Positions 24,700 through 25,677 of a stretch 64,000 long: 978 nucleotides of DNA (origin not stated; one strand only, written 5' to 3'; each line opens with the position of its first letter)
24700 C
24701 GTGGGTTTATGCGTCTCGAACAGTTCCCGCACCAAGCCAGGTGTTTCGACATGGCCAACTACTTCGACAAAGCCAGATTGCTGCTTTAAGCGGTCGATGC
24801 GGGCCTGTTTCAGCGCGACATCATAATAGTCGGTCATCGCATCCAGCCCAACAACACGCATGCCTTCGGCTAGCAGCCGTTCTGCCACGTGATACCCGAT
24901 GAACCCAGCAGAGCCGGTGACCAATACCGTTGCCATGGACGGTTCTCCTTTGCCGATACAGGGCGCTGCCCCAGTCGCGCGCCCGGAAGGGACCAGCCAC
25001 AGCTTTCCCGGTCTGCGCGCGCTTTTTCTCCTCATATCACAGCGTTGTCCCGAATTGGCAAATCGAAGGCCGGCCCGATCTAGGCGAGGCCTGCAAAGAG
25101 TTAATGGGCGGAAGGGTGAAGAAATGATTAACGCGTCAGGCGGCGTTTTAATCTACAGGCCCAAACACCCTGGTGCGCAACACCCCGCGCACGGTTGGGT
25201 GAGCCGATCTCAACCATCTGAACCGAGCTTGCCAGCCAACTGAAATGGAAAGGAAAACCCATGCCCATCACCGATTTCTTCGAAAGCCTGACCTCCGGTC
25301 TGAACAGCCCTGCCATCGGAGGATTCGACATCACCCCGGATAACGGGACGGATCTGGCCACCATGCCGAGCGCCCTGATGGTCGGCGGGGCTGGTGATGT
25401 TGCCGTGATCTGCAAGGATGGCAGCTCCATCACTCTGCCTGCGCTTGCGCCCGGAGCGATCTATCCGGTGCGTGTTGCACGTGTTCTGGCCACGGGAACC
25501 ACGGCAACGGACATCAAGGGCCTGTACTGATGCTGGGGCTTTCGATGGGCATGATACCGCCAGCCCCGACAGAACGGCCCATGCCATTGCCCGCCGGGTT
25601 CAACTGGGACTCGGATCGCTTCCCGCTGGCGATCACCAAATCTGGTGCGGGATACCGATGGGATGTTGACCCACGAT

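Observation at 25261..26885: RcGTA head-spike-like gene pair (spike base plus beta-helix fibre) sits directly beside the polysaccharide locus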

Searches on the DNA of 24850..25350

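Call 98: search_rna_families(source=window, start=24850, end=25350, threshold=evalue, max_evalue=1)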
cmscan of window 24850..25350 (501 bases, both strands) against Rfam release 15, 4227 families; matches with E-value up to 1: 0.
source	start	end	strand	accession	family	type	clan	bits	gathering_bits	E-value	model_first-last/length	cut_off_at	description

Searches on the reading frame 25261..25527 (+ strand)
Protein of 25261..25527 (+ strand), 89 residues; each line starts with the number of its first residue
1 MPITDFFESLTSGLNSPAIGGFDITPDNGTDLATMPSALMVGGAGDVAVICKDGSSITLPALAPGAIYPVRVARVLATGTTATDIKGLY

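Call 3: search_protein_families(library=pfam, proteins=[window:25261-25527:+], max_evalue=1)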
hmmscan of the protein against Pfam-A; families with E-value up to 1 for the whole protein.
window:25261-25527:+ (89 aa): 1 family
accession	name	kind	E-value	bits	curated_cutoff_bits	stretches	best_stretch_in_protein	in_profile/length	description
PF07095.16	IgaA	-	0.22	10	25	1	10-36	563-589/702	Intracellular growth attenuator protein IgaA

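Call 4: search_protein_families(library=phrogs, proteins=[window:25261-25527:+], max_evalue=1)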
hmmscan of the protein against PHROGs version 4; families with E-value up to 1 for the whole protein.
window:25261-25527:+ (89 aa): 1 family
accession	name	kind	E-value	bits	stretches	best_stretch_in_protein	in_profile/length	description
phrog_12296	-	tail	8.9e-23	81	1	5-88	3-85/86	tail fiber protein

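Call 5: search_protein_families(library=ncbifam, proteins=[window:25261-25527:+], max_evalue=1)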
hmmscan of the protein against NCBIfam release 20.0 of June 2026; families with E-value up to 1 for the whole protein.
window:25261-25527:+ (89 aa): 1 family
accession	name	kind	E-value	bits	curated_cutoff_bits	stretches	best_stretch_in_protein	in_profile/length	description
NF048002.1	spike_base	equivalog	4.3e-30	103.8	28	1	5-89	1-85/85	spike base protein, RCAP_Rcc01079 family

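Call 6: search_solved_structures(query=window:25261-25527:+, max_evalue=1, show_alignments=2)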
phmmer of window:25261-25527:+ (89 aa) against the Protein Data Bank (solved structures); distinct sequences matched with E-value up to 1: 13.
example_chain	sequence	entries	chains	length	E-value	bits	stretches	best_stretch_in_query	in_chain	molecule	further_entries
6tb9_E3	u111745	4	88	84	2.5e-13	53.3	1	5-85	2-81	Head spike base Rcc01079 | Uncharacterized protein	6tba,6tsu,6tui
8pjt_A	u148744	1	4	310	0.00014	25.4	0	17-31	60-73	SAKe6DEref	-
7on8_A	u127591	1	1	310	0.00022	24.7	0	18-34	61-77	SAKe6AR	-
7ona_A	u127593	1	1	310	0.00082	22.9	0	18-34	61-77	SAKe6AC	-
8cjz_h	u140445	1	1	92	0.00097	22.7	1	24-87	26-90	Spike Base Protein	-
8pjv_A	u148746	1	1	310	0.00098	22.6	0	17-34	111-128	SAKe6DR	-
7on6_A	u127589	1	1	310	0.0029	21.2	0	18-34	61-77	SAKe6AE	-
7anv_A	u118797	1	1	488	0.31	14.7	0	11-48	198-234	ancestral D-type dye decolorizing peroxidase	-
7onh_A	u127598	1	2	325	0.42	14.3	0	17-35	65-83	SAKe6BE-L3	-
8pjz_A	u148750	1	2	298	0.51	14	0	17-34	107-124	SAKe6EEtal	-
9bj0_A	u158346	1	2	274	0.54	13.9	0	11-36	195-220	Intracellular growth attenuator protein igaA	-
9biy_A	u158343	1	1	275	0.55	13.9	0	11-36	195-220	Intracellular growth attenuator protein igaA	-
9lx4_A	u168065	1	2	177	0.79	13.4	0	36-68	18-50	ZZ4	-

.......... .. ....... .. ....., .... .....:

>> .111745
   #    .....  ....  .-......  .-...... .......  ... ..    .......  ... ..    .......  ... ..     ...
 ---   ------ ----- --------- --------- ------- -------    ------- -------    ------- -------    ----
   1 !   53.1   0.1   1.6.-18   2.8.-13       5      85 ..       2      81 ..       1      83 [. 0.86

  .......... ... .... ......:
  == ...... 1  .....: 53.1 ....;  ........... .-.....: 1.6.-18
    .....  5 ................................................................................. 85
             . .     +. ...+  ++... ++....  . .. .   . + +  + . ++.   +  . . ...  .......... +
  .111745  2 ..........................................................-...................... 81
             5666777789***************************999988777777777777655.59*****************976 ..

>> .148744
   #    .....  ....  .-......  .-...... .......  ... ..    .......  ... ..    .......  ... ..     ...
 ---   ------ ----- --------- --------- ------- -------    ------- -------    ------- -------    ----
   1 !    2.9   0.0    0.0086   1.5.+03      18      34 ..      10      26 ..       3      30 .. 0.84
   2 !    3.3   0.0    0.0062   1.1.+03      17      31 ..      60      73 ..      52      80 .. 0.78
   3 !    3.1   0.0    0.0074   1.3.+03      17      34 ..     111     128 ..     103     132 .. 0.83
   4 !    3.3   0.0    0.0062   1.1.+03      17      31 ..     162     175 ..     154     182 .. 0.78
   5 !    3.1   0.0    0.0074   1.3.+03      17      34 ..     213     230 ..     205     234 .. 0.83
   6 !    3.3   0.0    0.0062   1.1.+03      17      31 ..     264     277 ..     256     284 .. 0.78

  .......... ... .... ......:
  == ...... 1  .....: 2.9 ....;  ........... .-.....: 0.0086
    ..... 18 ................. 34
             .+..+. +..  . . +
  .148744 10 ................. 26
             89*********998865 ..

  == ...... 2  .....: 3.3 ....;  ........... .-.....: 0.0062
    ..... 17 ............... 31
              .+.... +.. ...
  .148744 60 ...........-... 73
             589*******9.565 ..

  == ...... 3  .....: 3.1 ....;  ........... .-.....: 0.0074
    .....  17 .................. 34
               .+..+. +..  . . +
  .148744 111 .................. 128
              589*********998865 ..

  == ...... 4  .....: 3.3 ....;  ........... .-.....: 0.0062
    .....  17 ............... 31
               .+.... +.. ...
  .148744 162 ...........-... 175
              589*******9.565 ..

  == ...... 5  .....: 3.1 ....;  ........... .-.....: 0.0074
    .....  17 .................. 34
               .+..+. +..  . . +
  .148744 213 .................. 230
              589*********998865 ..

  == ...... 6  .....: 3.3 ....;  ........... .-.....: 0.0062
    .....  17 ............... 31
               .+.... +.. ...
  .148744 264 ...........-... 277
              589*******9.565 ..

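Call 25: find_homologous_proteins(query=window:25261-25527:+, max_evalue=0.001)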
Query window:25261-25527:+ (89 aa): 72 proteins with E <= 0.001 among 79 candidates.
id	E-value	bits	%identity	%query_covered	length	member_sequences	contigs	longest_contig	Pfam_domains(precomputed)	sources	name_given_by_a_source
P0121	1.5e-48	180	98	100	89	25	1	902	-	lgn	-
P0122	4.1e-39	150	80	100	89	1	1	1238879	-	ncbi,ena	-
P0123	2.6e-38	147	81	100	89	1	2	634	-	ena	-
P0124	1.6e-32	129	71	100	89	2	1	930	-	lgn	-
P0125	2.7e-31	125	69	99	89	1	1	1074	-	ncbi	-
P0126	8.3e-31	124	67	100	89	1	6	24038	-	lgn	-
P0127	1.4e-29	120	66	100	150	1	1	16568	-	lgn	-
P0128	2.4e-29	119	68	99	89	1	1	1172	-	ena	-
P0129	4.6e-29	118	67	99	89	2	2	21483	-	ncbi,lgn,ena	-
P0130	6.8e-29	117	68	99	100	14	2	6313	-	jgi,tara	jgi:hypothetical protein|tara:strand:+ start:592 stop:894 length:303 start_codon:yes stop_codon:yes 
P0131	1.4e-28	116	67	99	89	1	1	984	-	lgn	-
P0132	1.6e-28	116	67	99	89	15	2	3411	-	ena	-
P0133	1.9e-28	116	71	100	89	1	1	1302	-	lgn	-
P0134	8.8e-28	114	65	100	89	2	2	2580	-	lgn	-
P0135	1.2e-27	113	66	100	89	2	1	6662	-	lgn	-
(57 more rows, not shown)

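Call 29: find_related_loci(query=A2, collection=genome_contigs, flank=10000)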
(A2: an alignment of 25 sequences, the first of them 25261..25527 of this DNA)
Query A2 (89 aa) in genome_contigs; peptide patterns used: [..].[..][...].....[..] (x = any residue, [..] = any of these).
295 stretches matched a pattern; 206 encode a relative of the query (tblastn E <= 1e-3); the best 80 are kept; 80 distinct loci.
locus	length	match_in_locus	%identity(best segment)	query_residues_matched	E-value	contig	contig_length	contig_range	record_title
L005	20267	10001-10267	80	1-89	4e-43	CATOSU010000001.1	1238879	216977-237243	MAG: uncultured Rhodobacteraceae bacterium isolate 40c057d4-95a5-45c8-a4db-551b3d3aec29 genome assembly, contig: contig_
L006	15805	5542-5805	65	1-88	2e-32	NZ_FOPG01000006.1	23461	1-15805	Sulfitobacter dubius strain DSM 16472, whole genome shotgun sequence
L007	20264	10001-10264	63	1-88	1e-31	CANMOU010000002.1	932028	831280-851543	uncultured Roseovarius sp. isolate 95.fasta genome assembly, contig: NODE_2, whole genome shotgun sequence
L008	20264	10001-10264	66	1-88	7e-32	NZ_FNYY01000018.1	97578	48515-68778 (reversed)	Marinovum algicola strain FF3, whole genome shotgun sequence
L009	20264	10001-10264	63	1-88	8e-31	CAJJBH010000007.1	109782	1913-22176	MAG: uncultured Rhodobacteraceae bacterium isolate FRAM18_bin049 genome assembly, contig: FRAM17_bin049-7, whole genome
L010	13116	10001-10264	61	1-88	1e-30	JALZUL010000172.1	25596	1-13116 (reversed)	MAG: Ascidiaceihabitans sp. isolate g1_MAG_00011 g1_MAG_00011_000000000172, whole genome shotgun sequence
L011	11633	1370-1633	59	1-88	4e-30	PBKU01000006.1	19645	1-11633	MAG: Magnetovibrio sp. isolate SP26 163560, whole genome shotgun sequence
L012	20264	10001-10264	61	1-88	5e-30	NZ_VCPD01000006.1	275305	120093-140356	Ruegeria sediminis strain CAU 1488 contig6, whole genome shotgun sequence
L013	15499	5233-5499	57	1-89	9e-28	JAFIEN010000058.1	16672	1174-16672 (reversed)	MAG: Rubellimicrobium sp. isolate BM_Day8_Bin.38 NODE_1558_length_16672_cov_5.353253, whole genome shotgun sequence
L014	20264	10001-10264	57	1-88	1e-27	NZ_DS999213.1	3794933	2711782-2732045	Roseobacter sp. GAI101 scf_1106754216546, whole genome shotgun sequence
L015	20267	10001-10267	57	1-89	1e-26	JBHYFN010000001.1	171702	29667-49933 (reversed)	MAG: Paracoccaceae bacterium isolate CCAP1475_9_bin-016 CCAP1475_9_bin-016_c1, whole genome shotgun sequence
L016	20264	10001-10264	57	1-88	8e-27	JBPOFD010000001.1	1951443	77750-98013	MAG: Sulfitobacter sp. isolate MAG_50 MAG_50_1, whole genome shotgun sequence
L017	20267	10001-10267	61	1-89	5e-25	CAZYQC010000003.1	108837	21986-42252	MAG TPA_asm: uncultured Rhodobacterales bacterium isolate SRP135972_co1_191 genome assembly, contig: NODE_36_length_1088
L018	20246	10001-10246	57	7-88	1e-21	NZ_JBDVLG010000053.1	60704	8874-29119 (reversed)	MAG: Roseobacter sp. isolate LC.119.F.D4_174_50 LC_119_F_D4_174_50_000000000053, whole genome shotgun sequence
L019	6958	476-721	57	7-88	1e-21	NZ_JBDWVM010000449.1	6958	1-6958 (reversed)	MAG: Planktotalea sp. isolate LC.11.M.A6_500_36 LC_11_M_A6_500_36_000000000449, whole genome shotgun sequence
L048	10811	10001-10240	47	5-85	4e-16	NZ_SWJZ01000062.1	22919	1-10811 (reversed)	Rhodobacter capsulatus strain SP108 NODE_63_length_22833_cov_36.150703, whole genome shotgun sequence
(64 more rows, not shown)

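Call 41: search_dna_similar(query=window:25261-25527:+, collection=phages, mode=protein, max_evalue=0.001, max_rows=30)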
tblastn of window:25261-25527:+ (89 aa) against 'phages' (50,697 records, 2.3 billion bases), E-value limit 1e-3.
Records with a match: 28; places in all: 28; records where one place covers at least 80% of the query: 14.
Best place of each record, by identity: <60% 28.
By first word of the organism name: Rhizobium 10; Rhodobacter 5; Flavobacterium 4; Ralstonia 2; Verrucomicrobia 2; Paracoccus 1; Caudoviricetes 1; Edwardsiella 1; Roseobacter 1; Ruegeria 1.
By host as written in the record: Rhodobacter capsulatus SB1003 4; Flavobacterium sp. LMO8 4; Ruegeria pomeroyi DSS-3 2; Ralstonia solanacearum 2; Puniceicoccales sp. IMCC8625 2; Paracoccus bengalensis DSM 17099 1; - 1; Edwardsiella piscicida EIB202 1; and 11 more.
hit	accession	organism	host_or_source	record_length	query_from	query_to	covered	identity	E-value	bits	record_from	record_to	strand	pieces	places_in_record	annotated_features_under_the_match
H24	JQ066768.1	Rhodobacter phage RcapNL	Rhodobacter capsulatus SB1003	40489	3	83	91%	44.4%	3e-10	60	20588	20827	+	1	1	tail fiber protein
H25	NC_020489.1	Rhodobacter phage RcapNL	Rhodobacter capsulatus SB1003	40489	3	83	91%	44.4%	3e-10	60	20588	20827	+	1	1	tail fiber protein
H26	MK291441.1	Paracoccus phage vB_PbeS_Pben1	Paracoccus bengalensis DSM 17099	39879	3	88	97%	38.4%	5e-8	54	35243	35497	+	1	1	hypothetical protein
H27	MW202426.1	Caudoviricetes sp.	Manatee Spring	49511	4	87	94%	38.9%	1e-4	44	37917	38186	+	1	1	hypothetical protein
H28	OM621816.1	Edwardsiella phage vB_EpM_ZHS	Edwardsiella piscicida EIB202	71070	6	89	94%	38.1%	9e-7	50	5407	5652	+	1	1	hypothetical protein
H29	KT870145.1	Roseobacter phage DSS3P8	Ruegeria pomeroyi DSS-3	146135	2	89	99%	36.0%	2e-9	57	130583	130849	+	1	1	hypothetical protein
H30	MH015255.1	Ruegeria phage vB_RpoS-V10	Ruegeria pomeroyi DSS-3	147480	2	89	99%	36.0%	2e-9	57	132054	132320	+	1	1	hypothetical protein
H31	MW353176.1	Flavobacterium phage vB_FspM_immuto_3-5A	Flavobacterium sp. LMO8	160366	5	89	96%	36.0%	2e-8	55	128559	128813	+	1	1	tail fiber protein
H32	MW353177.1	Flavobacterium phage vB_FspM_immuto_13-6C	Flavobacterium sp. LMO8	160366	5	89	96%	36.0%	2e-8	55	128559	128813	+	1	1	tail fiber protein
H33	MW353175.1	Flavobacterium phage vB_FspM_immuto_2-6A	Flavobacterium sp. LMO8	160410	5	89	96%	36.0%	2e-8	55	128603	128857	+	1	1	tail fiber protein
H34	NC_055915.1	Flavobacterium phage vB_FspM_immuto_2-6A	Flavobacterium sp. LMO8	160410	5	89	96%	36.0%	2e-8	55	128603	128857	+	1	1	tail fiber protein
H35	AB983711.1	Ralstonia phage RSJ5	Ralstonia solanacearum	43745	24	88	73%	46.2%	1e-8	56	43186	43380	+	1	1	none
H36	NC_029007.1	Ralstonia phage RSJ5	Ralstonia solanacearum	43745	24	88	73%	46.2%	1e-8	56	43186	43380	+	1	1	none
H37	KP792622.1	Verrucomicrobia phage P8625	Puniceicoccales sp. IMCC8625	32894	24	89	74%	41.8%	9e-7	50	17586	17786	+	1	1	hypothetical protein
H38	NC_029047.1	Verrucomicrobia phage P8625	Puniceicoccales sp. IMCC8625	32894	24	89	74%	41.8%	9e-7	50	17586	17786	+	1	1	tail fiber protein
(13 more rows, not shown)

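Call 54: get_annotated_region(hit=H24, flank=3500)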
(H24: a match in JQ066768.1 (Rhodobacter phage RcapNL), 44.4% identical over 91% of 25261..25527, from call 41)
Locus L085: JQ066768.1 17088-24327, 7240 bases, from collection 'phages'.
description: Rhodobacter phage RcapNL, complete genome.
organism: Rhodobacter phage RcapNL (NCBI taxid 1131316)
taxonomy: Viruses; Duplodnaviria; Heunggongvirae; Uroviricota; Caudoviricetes; Capnelvirus; Capnelvirus RcapNL
host: Rhodobacter capsulatus SB1003; source: Rhodobacter capsulatus SB1003 supernatants; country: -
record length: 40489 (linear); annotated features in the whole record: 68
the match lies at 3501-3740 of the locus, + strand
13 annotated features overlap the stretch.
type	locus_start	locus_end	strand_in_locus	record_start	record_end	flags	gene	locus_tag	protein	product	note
CDS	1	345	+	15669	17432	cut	-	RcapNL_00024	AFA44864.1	phage tail component protein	-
CDS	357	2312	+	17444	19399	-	-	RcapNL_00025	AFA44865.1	hypothetical protein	-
CDS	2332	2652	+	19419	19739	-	-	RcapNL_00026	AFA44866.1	hypothetical protein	-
CDS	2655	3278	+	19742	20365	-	-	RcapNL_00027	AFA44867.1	peptidoglycan-binding protein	-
CDS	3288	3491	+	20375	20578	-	-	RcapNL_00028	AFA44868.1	hypothetical protein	-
CDS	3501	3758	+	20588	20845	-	-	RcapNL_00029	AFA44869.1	tail fiber protein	-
CDS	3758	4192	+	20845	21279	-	-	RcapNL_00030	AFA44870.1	hypothetical protein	-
CDS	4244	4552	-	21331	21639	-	-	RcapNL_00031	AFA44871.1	hypothetical protein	-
CDS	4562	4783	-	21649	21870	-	-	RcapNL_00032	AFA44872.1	XRE family transcriptional regulator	-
CDS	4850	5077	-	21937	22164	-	-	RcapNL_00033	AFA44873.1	hypothetical protein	-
CDS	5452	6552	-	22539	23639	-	-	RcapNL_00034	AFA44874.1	phage integrase/recombinase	-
CDS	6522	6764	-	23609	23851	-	-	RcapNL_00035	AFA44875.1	hypothetical protein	-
CDS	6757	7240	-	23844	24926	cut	-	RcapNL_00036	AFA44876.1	phage Gp37Gp68 family protein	-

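Call 55: get_annotated_region(hit=H29, flank=3500)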
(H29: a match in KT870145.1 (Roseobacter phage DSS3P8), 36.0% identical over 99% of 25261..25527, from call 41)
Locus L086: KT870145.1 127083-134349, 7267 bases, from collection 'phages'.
description: Roseobacter phage DSS3P8, complete genome.
organism: Roseobacter phage DSS3P8 (NCBI taxid 1735562)
taxonomy: Viruses; Duplodnaviria; Heunggongvirae; Uroviricota; Caudoviricetes
host: Ruegeria pomeroyi DSS-3; source: -; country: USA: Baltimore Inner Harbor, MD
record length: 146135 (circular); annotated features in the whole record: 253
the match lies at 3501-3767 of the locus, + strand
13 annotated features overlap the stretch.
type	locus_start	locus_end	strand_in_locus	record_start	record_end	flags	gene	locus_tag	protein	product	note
CDS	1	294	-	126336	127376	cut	-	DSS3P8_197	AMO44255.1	molybdopterin oxidoreductase Fe4S4 domain protein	gp197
CDS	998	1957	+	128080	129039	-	-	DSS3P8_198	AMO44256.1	hypothetical protein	gp198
CDS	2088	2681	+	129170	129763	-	-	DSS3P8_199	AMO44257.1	hypothetical protein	gp199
CDS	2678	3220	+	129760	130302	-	-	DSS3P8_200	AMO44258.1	putative RNaseH-like domain protein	gp200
CDS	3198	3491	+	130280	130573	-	-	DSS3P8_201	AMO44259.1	hypothetical protein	gp201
CDS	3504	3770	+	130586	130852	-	-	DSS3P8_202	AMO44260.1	hypothetical protein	gp202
CDS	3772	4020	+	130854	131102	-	-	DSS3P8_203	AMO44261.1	hypothetical protein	gp203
CDS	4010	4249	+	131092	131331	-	-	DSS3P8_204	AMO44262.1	hypothetical protein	gp204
CDS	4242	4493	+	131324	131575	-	-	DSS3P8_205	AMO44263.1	hypothetical protein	gp205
CDS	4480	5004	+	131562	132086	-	-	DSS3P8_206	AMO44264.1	hypothetical protein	gp206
CDS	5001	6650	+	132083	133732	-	-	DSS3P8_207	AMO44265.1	terminase large subunit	gp207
CDS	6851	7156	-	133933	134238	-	-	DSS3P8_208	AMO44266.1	hypothetical protein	gp208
CDS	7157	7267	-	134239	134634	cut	-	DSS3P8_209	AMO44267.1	hypothetical protein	gp209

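Call 101: search_solved_structures(query=L048:10249-10809:+, max_evalue=1, show_alignments=1)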
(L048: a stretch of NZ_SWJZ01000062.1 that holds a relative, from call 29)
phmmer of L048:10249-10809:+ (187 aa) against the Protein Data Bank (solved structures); distinct sequences matched with E-value up to 1: 3.
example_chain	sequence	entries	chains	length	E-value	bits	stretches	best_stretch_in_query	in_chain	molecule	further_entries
6tb9_F3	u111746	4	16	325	5.8e-91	306.4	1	1-187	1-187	Head spike fiber Rcc01080 | Uncharacterized protein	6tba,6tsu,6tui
8env_K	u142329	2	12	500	0.00056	23.1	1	79-184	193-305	Structural protein gp45 | Triplex gp45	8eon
9b45_v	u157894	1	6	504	0.00058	23.1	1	80-184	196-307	gp46 Baseplate wedge 2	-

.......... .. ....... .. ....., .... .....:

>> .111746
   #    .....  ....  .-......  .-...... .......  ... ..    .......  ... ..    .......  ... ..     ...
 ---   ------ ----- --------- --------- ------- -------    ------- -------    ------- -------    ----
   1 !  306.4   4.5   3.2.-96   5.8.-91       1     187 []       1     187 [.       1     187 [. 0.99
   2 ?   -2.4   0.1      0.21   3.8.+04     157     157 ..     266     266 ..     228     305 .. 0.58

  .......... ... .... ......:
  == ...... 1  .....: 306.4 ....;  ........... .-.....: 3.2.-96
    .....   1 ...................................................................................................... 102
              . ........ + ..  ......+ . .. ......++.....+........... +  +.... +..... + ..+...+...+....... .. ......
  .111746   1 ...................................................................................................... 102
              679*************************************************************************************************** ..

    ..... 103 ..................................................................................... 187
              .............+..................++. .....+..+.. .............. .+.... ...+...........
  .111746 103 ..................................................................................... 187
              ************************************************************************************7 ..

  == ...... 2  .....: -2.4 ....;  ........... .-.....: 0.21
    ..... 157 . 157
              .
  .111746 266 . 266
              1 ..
